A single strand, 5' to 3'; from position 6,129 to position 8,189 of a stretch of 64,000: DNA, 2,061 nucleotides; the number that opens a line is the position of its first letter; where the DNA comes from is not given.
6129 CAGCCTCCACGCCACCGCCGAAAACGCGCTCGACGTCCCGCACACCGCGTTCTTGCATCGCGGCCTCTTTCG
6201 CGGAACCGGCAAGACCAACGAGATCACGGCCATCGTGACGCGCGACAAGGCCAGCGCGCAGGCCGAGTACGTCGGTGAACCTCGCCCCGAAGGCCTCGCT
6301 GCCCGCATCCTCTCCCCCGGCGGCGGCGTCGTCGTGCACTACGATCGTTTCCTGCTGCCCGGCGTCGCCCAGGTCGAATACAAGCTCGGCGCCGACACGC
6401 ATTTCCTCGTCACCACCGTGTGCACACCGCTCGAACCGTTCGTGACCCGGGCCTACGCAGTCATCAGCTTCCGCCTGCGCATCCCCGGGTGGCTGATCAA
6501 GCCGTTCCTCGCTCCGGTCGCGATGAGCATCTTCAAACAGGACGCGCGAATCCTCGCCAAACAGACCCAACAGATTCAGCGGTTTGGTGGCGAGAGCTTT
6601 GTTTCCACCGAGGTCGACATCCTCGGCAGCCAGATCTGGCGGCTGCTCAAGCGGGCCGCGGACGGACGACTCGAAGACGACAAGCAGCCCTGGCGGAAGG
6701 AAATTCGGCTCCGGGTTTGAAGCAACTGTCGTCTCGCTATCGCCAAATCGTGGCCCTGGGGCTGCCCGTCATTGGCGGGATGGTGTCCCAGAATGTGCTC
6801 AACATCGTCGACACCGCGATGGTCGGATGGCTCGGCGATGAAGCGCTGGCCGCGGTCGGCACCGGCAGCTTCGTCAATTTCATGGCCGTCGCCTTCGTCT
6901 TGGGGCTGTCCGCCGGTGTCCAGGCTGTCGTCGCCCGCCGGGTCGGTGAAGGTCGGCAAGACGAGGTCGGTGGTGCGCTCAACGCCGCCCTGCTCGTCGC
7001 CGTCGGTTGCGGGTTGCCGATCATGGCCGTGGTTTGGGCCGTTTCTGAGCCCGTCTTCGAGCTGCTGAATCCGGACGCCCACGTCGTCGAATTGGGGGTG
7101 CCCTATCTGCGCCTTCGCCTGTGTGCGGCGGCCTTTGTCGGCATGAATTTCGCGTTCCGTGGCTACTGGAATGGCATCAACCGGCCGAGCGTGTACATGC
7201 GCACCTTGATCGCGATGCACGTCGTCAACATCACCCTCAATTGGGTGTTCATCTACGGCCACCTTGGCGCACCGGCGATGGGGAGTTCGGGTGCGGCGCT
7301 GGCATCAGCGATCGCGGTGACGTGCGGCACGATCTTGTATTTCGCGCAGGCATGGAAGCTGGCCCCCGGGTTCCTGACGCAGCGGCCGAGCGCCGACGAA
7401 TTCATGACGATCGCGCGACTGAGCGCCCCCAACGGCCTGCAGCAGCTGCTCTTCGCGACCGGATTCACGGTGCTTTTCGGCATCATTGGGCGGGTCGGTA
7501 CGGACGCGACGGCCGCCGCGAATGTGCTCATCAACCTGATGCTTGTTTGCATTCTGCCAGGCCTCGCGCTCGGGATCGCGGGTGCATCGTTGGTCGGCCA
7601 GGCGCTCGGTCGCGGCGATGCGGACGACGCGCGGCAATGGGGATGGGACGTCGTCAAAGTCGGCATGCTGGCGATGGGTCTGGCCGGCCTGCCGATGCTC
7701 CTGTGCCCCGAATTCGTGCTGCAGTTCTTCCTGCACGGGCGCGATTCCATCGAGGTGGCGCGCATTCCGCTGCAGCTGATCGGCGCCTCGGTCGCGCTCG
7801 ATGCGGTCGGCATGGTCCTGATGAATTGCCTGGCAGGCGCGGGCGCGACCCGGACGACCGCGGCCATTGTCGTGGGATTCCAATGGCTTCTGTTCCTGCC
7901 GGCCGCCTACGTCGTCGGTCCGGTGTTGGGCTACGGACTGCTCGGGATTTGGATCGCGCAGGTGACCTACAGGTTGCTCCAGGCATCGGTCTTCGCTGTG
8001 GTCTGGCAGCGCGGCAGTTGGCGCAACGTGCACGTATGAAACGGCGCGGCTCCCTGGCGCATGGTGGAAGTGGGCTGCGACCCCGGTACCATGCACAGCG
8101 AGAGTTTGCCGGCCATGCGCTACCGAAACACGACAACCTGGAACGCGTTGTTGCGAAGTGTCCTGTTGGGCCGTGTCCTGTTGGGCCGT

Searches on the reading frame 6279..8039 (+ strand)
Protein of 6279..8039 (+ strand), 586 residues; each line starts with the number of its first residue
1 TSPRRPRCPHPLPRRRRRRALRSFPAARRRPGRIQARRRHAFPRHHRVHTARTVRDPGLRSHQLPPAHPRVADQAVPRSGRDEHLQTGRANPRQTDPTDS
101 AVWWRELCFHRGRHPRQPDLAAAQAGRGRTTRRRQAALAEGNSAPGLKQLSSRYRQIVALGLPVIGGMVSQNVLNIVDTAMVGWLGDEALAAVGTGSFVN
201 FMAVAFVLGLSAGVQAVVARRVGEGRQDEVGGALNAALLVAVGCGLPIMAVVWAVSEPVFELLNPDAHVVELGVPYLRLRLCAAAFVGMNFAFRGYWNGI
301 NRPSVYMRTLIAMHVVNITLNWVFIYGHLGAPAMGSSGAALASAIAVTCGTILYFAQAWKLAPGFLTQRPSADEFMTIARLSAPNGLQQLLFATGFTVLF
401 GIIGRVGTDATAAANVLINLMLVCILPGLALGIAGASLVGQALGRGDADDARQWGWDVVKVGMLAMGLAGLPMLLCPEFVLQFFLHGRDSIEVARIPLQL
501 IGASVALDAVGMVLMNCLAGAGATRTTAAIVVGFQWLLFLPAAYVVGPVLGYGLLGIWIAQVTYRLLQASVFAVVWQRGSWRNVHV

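Call 82: search_protein_families(library=pfam, proteins=[window:6279-8039:+], max_evalue=0.0001)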
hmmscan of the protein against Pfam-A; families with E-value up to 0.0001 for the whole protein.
window:6279-8039:+ (586 aa): 1 family
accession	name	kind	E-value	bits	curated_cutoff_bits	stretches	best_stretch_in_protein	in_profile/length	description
PF01554.23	MatE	-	2.9e-49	167.3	24.9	2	163-323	1-161/161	MatE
